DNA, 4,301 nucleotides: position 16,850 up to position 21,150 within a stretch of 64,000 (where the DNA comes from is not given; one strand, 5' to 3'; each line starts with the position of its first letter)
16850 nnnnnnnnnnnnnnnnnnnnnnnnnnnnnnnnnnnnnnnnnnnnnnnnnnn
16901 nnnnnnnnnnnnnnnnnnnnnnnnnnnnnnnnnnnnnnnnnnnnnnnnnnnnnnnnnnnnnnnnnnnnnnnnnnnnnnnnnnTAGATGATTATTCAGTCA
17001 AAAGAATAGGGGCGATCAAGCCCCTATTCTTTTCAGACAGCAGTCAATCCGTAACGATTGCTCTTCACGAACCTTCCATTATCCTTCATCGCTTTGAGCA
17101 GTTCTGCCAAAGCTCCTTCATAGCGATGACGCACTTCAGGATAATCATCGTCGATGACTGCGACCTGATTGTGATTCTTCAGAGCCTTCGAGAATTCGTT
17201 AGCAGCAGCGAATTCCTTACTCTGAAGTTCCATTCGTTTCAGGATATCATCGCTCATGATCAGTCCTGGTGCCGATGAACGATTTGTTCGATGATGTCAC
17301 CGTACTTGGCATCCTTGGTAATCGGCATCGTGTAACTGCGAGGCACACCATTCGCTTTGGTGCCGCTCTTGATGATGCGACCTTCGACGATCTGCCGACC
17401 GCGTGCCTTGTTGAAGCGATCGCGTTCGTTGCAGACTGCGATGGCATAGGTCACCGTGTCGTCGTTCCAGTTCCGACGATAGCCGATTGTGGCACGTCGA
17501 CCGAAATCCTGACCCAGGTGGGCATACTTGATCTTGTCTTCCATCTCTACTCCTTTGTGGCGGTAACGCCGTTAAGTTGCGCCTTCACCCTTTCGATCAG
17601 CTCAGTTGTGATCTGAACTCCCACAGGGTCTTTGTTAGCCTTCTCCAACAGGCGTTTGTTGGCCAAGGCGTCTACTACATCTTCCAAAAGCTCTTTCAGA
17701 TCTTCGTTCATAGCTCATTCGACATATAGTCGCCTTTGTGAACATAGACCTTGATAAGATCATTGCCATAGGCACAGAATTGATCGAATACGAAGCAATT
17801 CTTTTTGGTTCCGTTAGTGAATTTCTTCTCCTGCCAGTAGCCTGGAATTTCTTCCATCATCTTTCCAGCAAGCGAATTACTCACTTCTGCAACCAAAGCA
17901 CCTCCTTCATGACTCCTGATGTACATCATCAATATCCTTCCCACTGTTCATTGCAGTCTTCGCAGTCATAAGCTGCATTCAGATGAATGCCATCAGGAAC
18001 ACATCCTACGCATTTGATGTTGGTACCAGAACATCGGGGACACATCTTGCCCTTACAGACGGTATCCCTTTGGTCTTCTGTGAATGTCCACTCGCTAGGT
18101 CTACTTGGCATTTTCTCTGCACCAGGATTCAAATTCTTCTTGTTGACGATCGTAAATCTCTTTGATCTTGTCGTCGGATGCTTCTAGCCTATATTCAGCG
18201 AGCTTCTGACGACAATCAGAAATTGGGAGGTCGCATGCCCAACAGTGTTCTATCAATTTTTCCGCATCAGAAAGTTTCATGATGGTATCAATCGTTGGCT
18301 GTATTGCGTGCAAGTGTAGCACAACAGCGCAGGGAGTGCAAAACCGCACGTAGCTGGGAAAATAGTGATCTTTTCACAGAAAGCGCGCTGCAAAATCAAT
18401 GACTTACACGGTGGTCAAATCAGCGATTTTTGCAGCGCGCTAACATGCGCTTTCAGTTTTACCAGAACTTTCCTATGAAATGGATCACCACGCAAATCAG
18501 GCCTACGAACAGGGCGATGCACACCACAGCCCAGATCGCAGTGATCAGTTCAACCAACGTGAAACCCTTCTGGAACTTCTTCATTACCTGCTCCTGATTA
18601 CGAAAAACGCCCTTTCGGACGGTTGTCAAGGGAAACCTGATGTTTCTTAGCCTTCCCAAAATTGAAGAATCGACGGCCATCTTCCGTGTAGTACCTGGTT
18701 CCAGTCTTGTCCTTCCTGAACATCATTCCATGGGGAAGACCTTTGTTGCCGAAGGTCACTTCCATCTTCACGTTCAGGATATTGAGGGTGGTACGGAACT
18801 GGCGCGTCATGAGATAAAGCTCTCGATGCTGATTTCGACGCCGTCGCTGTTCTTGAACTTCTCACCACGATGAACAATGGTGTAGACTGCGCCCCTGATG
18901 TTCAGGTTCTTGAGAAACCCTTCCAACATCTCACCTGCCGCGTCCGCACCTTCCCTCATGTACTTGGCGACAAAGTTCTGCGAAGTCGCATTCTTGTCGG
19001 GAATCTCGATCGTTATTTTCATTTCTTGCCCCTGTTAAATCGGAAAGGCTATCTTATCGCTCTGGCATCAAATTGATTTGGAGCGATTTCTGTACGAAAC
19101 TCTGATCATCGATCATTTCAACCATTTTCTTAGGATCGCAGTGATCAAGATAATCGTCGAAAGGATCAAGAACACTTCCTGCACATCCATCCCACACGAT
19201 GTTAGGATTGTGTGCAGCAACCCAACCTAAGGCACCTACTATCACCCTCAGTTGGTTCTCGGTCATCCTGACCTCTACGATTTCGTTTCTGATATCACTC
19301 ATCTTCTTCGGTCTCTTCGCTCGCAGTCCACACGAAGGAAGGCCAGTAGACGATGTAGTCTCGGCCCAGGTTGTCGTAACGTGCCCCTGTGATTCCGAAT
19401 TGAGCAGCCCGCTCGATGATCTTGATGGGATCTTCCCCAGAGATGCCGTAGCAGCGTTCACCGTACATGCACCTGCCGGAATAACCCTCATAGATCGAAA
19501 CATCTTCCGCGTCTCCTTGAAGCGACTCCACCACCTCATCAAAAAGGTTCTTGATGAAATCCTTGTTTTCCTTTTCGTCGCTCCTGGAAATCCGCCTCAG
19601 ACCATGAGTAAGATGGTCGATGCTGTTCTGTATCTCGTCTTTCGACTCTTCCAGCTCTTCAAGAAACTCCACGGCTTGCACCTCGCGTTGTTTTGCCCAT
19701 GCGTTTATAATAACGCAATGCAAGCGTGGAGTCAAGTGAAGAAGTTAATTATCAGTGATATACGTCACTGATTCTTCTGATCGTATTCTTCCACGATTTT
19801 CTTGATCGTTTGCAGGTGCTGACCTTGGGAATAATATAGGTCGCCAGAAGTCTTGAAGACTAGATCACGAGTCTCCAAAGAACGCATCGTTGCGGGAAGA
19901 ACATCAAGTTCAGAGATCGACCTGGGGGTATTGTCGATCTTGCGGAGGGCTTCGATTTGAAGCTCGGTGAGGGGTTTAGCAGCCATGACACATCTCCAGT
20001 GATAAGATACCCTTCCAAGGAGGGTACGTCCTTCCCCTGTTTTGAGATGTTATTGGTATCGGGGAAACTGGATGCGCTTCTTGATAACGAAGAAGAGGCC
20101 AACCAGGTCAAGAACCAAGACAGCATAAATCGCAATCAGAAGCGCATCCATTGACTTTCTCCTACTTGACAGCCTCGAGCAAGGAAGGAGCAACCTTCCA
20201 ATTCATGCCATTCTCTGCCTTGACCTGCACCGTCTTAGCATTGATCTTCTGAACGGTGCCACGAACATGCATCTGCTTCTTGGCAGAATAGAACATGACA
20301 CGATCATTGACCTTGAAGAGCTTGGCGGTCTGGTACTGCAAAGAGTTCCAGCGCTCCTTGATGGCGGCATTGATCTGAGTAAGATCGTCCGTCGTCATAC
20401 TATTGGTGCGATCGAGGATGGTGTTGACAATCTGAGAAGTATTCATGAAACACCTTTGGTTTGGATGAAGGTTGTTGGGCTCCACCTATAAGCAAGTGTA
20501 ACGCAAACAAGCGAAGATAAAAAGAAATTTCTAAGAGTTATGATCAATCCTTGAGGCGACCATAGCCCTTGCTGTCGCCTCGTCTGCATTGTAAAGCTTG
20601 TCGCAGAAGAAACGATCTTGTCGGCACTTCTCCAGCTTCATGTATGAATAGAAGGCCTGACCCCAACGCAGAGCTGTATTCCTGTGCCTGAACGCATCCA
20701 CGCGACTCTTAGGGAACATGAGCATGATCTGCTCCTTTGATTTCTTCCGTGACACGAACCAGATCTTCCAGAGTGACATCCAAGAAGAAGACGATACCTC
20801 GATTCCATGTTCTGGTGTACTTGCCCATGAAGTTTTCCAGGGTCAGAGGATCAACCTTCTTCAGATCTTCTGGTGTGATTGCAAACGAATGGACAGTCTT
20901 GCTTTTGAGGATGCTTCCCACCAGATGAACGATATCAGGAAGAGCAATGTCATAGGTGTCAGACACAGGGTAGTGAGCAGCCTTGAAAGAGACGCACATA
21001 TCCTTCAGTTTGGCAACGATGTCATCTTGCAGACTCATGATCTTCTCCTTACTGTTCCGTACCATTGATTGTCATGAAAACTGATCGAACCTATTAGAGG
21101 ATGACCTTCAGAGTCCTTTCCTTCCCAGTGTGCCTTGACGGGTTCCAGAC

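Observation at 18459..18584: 41-aa prepilin-like peptide with a canonical type IV pilin leader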

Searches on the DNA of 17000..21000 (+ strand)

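Call 4: search_dna_similar(query=window:17000-21000:+, collection=phages, mode=near, max_rows=25)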
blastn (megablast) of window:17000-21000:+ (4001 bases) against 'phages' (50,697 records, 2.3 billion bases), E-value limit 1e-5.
No match.

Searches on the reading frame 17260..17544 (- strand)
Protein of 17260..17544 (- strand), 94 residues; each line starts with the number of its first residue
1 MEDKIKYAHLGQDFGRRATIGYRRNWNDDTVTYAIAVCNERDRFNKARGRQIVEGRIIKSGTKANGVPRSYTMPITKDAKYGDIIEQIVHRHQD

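Call 10: search_protein_families(library=pfam, proteins=[window:17260-17544:-], max_evalue=1)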
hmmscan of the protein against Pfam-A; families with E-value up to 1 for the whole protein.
window:17260-17544:- (94 aa): 0 families

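Call 11: search_protein_families(library=phrogs, proteins=[window:17260-17544:-], max_evalue=0.1)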
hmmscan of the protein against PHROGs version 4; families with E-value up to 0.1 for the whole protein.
window:17260-17544:- (94 aa): 1 family
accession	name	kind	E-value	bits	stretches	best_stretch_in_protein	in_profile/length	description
phrog_32235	-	unknown function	8.7e-05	23.7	1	1-60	1-63/141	-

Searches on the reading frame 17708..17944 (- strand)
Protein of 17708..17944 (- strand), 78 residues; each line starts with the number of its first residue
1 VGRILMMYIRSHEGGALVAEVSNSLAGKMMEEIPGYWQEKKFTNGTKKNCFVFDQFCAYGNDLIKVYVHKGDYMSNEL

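Call 10: search_protein_families(library=pfam, proteins=[window:17708-17944:-], max_evalue=1)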
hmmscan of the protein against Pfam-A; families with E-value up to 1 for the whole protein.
window:17708-17944:- (78 aa): 1 family
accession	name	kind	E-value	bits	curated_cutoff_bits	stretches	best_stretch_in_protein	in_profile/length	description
PF20825.2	Saposin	-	0.12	12.9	27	1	18-69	15-61/131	Saposin-like domain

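Call 11: search_protein_families(library=phrogs, proteins=[window:17708-17944:-], max_evalue=0.1)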
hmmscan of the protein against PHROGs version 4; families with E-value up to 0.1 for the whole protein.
window:17708-17944:- (78 aa): 0 families

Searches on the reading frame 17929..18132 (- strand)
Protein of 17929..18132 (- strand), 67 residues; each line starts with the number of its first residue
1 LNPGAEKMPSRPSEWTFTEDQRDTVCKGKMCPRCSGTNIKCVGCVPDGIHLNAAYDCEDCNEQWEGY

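Call 10: search_protein_families(library=pfam, proteins=[window:17929-18132:-], max_evalue=1)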
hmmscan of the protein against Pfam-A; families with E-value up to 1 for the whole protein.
window:17929-18132:- (67 aa): 2 families
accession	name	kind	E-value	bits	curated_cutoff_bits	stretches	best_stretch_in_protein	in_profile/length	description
PF19108.5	DUF5795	-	0.038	14.5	27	1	29-61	37-68/74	Family of unknown function (DUF5795)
PF24452.1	DUF7568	-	0.35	11.6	27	1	17-61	64-108/121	Family of unknown function (DUF7568)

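Call 11: search_protein_families(library=phrogs, proteins=[window:17929-18132:-], max_evalue=0.1)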
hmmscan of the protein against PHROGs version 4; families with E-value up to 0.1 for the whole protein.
window:17929-18132:- (67 aa): 0 families

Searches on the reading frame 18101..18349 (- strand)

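Call 10: search_protein_families(library=pfam, proteins=[window:18101-18349:-], max_evalue=1)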
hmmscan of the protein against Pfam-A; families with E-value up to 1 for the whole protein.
window:18101-18349:- (82 aa): 1 family
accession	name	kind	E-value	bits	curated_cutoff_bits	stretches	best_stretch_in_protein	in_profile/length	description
PF03945.19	Endotoxin_N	-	0.038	14.2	21.3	1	14-73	43-102/223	delta endotoxin, N-terminal domain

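Call 11: search_protein_families(library=phrogs, proteins=[window:18101-18349:-], max_evalue=0.1)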
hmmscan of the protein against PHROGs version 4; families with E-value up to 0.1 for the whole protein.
window:18101-18349:- (82 aa): 1 family
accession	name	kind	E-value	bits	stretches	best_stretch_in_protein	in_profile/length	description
phrog_7875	-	unknown function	0.017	16.2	1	31-79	17-67/82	-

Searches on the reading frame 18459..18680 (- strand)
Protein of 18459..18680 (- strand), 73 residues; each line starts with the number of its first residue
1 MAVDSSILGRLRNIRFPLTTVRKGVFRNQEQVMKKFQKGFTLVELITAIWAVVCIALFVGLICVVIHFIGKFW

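Call 9: search_protein_families(library=ncbifam, proteins=[window:18459-18680:-], max_evalue=1)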
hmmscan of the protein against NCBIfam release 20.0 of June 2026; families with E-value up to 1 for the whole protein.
window:18459-18680:- (73 aa): 4 families
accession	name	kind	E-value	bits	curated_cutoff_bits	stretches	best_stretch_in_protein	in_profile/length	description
TIGR02532.1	IV_pilin_GFxxxE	domain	0.0097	15.7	16.3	1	37-49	1-13/24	prepilin-type N-terminal cleavage/methylation domain-containing protein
NF041002.1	pilin_ComGF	equivalog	0.014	15.6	80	1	37-66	1-30/139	competence type IV pilus minor pilin ComGF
NF038304.1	EPS_HpsC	equivalog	0.025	14.2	200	1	29-64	12-48/318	hormogonium polysaccharide secretion pseudopilin HpsC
NF007800.0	PRK10506.1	equivalog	0.091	12.6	158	1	33-56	4-27/163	prepilin peptidase-dependent protein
